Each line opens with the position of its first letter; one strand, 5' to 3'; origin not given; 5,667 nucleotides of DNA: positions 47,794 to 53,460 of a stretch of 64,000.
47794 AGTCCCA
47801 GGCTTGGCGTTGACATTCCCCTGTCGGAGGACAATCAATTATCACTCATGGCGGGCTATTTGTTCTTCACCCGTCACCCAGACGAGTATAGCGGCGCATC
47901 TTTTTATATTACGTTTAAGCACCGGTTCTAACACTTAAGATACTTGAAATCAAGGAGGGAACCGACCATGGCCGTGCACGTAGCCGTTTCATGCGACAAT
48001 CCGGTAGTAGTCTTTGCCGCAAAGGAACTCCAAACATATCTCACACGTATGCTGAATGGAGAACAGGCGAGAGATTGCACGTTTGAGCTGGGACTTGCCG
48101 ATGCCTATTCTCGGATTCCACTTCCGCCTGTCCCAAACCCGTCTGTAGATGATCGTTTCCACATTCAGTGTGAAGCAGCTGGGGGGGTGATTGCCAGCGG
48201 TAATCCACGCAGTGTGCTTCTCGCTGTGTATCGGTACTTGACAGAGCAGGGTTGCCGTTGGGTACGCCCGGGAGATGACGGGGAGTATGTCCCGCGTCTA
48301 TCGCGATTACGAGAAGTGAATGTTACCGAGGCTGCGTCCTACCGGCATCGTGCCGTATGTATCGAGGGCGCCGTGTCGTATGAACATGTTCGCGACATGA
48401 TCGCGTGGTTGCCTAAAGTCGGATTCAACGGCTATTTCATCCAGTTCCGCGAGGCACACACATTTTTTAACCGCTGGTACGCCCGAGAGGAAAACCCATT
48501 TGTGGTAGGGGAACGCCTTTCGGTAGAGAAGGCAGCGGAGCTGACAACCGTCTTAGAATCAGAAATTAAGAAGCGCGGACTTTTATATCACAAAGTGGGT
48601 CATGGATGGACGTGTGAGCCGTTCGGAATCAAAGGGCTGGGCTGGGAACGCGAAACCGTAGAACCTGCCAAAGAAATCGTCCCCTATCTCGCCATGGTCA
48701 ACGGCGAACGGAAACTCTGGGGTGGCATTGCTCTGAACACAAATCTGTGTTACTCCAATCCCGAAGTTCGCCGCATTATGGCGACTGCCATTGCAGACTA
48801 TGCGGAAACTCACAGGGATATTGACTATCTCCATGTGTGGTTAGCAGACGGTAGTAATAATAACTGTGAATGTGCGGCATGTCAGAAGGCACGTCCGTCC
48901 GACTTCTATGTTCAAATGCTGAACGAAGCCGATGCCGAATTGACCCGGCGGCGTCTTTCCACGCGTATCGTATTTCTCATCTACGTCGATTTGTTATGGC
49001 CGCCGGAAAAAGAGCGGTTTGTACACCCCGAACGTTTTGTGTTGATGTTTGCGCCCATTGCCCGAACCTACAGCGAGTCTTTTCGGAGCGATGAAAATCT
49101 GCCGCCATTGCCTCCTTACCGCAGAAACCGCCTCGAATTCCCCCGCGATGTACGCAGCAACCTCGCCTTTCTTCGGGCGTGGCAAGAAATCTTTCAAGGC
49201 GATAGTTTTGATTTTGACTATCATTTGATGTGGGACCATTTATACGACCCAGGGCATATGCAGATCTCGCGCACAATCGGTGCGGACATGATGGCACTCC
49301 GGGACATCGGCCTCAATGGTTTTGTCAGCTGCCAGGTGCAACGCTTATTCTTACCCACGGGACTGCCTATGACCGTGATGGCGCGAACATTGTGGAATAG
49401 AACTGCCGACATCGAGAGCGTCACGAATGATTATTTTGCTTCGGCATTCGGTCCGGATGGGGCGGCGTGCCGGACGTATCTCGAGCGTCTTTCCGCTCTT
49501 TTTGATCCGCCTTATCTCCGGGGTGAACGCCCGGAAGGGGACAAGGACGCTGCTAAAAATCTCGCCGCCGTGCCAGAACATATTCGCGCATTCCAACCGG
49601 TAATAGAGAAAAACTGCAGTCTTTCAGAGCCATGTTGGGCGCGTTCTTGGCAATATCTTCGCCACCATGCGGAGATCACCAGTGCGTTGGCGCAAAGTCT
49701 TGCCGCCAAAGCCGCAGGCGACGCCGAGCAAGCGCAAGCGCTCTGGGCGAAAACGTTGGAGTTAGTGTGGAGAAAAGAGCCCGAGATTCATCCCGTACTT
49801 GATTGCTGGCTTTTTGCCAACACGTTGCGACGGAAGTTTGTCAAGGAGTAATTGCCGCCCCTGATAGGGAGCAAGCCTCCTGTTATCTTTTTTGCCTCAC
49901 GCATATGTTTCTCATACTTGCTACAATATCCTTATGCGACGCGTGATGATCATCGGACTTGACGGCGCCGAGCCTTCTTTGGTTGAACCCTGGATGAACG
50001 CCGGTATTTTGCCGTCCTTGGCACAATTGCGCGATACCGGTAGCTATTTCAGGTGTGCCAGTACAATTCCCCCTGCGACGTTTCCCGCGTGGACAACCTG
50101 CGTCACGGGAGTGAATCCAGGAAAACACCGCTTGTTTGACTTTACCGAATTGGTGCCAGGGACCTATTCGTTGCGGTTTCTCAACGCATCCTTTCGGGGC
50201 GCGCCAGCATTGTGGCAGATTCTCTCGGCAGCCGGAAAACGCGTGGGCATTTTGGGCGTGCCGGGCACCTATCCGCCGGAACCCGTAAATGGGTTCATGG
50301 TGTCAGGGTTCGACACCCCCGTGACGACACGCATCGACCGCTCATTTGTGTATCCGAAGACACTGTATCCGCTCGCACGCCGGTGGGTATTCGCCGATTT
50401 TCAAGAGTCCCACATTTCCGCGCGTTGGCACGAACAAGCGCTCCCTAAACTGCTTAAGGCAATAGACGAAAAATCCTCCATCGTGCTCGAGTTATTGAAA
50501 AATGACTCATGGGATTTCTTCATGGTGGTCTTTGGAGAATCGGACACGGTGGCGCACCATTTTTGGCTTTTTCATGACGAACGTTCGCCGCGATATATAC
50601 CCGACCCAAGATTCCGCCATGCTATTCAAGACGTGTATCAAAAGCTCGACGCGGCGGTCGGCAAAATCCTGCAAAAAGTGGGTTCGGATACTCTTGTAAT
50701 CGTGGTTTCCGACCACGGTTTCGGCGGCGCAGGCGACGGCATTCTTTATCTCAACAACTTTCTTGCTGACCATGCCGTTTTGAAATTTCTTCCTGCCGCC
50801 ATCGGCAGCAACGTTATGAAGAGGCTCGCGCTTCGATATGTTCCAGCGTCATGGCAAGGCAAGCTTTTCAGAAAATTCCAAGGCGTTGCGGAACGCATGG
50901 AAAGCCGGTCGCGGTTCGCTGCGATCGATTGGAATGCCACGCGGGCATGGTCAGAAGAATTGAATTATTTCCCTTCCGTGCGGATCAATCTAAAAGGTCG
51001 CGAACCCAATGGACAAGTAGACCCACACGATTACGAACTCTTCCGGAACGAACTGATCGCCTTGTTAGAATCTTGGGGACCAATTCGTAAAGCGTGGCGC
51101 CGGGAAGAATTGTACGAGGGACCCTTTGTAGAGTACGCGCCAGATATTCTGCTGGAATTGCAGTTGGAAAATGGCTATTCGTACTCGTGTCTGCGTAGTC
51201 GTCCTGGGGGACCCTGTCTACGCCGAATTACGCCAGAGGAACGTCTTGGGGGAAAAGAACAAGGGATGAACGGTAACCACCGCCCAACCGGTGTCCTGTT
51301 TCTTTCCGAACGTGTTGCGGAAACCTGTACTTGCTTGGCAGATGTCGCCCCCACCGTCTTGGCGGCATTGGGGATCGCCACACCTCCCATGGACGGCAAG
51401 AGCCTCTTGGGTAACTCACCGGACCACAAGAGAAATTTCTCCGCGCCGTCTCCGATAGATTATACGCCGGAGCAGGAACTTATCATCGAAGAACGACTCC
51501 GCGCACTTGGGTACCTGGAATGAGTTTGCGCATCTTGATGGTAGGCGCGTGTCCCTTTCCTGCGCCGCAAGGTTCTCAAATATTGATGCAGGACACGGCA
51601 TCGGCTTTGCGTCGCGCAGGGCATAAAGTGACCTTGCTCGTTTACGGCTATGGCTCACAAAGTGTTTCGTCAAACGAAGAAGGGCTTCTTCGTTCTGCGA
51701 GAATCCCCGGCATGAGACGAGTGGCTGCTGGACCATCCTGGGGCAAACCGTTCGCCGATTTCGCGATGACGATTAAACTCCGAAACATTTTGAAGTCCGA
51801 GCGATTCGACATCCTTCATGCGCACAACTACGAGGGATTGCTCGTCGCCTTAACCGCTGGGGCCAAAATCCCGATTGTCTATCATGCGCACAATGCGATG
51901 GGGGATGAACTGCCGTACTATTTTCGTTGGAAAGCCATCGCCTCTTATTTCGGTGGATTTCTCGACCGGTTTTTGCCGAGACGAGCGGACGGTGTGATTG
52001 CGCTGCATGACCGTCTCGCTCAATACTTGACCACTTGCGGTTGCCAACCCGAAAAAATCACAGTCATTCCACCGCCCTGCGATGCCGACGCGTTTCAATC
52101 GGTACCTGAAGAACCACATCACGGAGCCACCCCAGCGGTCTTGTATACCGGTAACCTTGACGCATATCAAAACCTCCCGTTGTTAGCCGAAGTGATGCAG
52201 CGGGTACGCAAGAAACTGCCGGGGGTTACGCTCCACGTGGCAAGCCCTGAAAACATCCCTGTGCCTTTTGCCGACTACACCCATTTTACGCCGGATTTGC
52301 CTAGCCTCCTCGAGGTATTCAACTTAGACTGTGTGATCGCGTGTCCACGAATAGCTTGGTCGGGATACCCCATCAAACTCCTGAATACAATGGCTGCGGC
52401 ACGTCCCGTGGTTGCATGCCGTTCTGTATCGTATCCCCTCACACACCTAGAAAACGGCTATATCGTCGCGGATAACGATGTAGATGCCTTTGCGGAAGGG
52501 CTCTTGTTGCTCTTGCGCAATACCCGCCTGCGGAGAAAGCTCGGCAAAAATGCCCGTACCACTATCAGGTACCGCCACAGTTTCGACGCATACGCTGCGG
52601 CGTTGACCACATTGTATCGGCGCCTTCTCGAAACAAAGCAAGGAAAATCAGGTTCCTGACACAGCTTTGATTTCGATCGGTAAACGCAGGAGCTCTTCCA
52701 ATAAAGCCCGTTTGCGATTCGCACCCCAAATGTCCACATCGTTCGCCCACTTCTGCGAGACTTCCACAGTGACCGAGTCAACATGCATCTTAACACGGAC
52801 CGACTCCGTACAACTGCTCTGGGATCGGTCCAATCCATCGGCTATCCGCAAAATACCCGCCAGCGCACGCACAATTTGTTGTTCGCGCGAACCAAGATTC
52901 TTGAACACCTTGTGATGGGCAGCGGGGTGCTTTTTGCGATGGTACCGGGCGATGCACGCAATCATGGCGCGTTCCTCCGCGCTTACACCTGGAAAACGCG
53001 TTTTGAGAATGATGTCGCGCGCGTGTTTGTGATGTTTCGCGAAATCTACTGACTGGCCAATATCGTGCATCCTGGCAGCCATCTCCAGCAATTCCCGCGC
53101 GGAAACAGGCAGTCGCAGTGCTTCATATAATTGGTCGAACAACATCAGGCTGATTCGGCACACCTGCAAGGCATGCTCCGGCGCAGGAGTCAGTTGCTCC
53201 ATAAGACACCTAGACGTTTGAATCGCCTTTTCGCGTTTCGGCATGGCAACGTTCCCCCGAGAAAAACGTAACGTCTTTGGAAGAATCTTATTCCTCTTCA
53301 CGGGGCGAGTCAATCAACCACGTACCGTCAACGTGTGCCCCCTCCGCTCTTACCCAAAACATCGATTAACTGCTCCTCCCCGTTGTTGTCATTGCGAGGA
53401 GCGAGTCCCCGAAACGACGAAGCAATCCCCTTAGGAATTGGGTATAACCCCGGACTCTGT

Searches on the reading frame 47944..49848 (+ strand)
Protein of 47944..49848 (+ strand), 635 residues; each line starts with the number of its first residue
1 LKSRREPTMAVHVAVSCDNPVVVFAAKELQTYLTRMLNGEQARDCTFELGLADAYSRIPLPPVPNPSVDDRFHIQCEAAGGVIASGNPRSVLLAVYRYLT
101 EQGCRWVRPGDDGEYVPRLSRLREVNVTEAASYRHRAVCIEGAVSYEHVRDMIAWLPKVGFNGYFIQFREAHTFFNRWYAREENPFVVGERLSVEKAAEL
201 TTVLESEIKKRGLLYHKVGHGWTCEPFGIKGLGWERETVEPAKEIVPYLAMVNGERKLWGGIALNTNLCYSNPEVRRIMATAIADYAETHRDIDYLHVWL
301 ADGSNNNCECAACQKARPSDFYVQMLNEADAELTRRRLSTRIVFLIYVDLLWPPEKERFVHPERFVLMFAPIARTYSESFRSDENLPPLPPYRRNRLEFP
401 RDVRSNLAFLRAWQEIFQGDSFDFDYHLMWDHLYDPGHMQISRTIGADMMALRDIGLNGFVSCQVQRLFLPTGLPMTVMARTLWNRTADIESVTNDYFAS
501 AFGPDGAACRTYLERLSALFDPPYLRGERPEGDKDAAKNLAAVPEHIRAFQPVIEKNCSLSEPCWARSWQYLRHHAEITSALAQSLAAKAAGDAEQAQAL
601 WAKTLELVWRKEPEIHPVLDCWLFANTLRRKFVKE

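Call 8: search_protein_families(library=ncbifam, proteins=[window:47944-49848:+], max_evalue=0.001)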
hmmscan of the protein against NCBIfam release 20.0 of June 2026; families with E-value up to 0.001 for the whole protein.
window:47944-49848:+ (635 aa): 0 families

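Call 41: search_protein_families(library=pfam, proteins=[window:47944-49848:+], max_evalue=0.0001)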
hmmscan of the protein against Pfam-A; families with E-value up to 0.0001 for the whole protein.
window:47944-49848:+ (635 aa): 1 family
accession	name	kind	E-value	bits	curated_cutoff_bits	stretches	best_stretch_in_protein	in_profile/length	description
PF16126.11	DUF4838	-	9.7e-12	45.1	26.6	1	248-511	81-322/325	Domain of unknown function (DUF4838)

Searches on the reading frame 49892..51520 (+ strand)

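Call 8: search_protein_families(library=ncbifam, proteins=[window:49892-51520:+], max_evalue=0.001)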
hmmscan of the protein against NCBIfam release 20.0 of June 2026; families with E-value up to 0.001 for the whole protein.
window:49892-51520:+ (543 aa): 2 families
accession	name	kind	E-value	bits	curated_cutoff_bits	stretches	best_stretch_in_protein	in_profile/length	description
TIGR02335.1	hydr_PhnA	equivalog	4e-07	29.5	407.55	1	10-81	7-78/408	phosphonoacetate hydrolase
NF010322.0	PRK13759.1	equivalog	0.00088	17.9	481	0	41-94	33-86/486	arylsulfatase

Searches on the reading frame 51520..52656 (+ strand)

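Call 8: search_protein_families(library=ncbifam, proteins=[window:51520-52656:+], max_evalue=0.001)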
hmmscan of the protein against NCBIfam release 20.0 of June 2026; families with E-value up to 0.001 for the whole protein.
window:51520-52656:+ (379 aa): 15 families
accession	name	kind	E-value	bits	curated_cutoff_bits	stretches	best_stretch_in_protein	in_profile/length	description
TIGR04063.1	stp3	hypoth_equivalog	6.8e-13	48.3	442.05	2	82-238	79-247/397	TIGR04063 family PEP-CTERM/XrtA system glycosyltransferase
TIGR03088.1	stp2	hypoth_equivalog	6.4e-12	45.2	409.05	1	268-370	272-374/374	TIGR03088 family PEP-CTERM/XrtA system glycosyltransferase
NF007640.0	PRK10307.1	subfamily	2.4e-08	33.3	276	1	148-353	164-391/411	WcaI family glycosyltransferase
TIGR03087.1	stp1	hypoth_equivalog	3.4e-08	33.1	316.65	1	178-365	196-393/397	TIGR03087 family PEP-CTERM/XrtA system glycosyltransferase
TIGR03999.1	thiol_BshA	equivalog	8.1e-08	31.6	273.7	1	285-370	287-374/375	N-acetyl-alpha-D-glucosaminyl L-malate synthase BshA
NF041010.1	glycosy_Agl16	equivalog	1.9e-06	27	575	0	147-230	125-205/352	glycosylation protein Agl16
NF038229.1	Glyco4_Geo_Pelo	equivalog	4.2e-06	26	400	1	283-370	250-337/338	GPMC system family 4 glycosyltransferase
TIGR04047.1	MSMEG_0565_glyc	hypoth_equivalog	8.7e-06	25.1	259.85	0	281-368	287-373/373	MSMEG_0565 family glycosyltransferase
TIGR03449.1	mycothiol_MshA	equivalog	1.9e-05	23.7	462.5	1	262-370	296-404/406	D-inositol-3-phosphate glycosyltransferase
NF053787.1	GlcN_PG_synth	equivalog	2.5e-05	23.3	480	1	283-370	274-360/361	N-acetylglucosaminyl phosphatidylglycerol synthase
NF038295.1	EPS_HpsP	equivalog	8.1e-05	21.8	550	1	285-369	302-387/388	hormogonium polysaccharide biosynthesis glycosyltransferase HpsP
NF041876.1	EPS_EpsE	equivalog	0.00012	21.5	400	0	285-361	310-388/389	exopolysaccharide biosynthesis GT4 family glycosyltransferase EpsE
TIGR02149.1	glgA_Coryne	subfamily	0.0002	20.6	302.4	0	269-369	283-390/391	glycogen synthase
NF041544.1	ParC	equivalog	0.00032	20.4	95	0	316-363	16-62/80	ParC family partition-associated protein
TIGR04005.1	wcaL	equivalog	0.00084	18.3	537.6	0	280-331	314-367/406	colanic acid biosynthesis glycosyltransferase WcaL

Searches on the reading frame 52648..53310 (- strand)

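Call 41: search_protein_families(library=pfam, proteins=[window:52648-53310:-], max_evalue=0.0001)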
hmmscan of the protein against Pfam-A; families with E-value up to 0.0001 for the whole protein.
window:52648-53310:- (220 aa): 2 families
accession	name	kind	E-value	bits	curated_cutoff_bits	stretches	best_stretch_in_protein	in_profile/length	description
PF21447.3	Ppx-GppA_III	-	9.2e-24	84.7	27.3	1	33-193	6-167/177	Ppx/GppA phosphatase, domain III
PF01966.28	HD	-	6.8e-08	33.2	22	1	45-162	3-115/116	HD domain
